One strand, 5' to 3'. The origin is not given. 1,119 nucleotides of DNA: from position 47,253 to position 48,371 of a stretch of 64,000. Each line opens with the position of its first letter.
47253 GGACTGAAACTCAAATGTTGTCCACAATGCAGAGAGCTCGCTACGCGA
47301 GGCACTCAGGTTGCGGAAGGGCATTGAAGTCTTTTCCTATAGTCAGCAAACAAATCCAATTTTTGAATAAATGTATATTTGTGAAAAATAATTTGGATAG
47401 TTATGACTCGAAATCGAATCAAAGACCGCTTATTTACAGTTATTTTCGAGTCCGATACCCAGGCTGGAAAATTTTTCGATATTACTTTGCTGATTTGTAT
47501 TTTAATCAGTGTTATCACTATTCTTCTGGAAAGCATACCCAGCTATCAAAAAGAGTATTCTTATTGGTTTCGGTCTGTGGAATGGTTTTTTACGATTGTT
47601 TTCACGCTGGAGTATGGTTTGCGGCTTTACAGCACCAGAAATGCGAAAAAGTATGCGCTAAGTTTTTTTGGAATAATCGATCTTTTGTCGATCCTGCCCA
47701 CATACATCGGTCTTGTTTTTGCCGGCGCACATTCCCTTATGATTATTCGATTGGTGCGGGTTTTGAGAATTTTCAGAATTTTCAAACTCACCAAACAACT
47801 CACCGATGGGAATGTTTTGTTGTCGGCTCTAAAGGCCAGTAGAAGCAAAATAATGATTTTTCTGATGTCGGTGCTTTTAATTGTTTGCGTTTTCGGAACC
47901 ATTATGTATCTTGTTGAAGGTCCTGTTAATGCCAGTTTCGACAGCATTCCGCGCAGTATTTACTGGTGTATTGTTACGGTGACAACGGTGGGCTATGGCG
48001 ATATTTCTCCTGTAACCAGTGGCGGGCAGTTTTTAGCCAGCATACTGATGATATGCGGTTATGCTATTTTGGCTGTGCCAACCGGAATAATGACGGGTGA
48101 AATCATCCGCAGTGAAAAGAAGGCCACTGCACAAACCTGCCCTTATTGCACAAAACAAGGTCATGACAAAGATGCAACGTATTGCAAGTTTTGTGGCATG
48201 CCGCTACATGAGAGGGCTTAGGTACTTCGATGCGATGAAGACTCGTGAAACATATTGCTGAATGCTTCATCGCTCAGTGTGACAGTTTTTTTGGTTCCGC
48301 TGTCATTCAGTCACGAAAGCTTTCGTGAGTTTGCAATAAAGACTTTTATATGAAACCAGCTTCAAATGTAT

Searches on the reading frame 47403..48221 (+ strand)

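Call 79: search_protein_families(library=pfam, proteins=[window:47403-48221:+], max_evalue=0.01)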
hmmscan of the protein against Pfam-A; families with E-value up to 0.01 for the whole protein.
window:47403-48221:+ (272 aa): 4 families
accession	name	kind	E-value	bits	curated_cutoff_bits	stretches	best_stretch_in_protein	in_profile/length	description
PF00520.37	Ion_trans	-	1.2e-39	136.4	25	1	23-238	2-237/241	Ion transport protein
PF07885.22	Ion_trans_2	-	9e-15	54.8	22.5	1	157-231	2-74/79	Ion channel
PF08016.18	PKD_channel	-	0.0011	18.9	22.4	1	26-223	10-205/225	Polycystin cation channel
PF23145.1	Zf_2nd_IFT121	-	0.0029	17.7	25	1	226-266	1-39/45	IFT121, second zinc finger domain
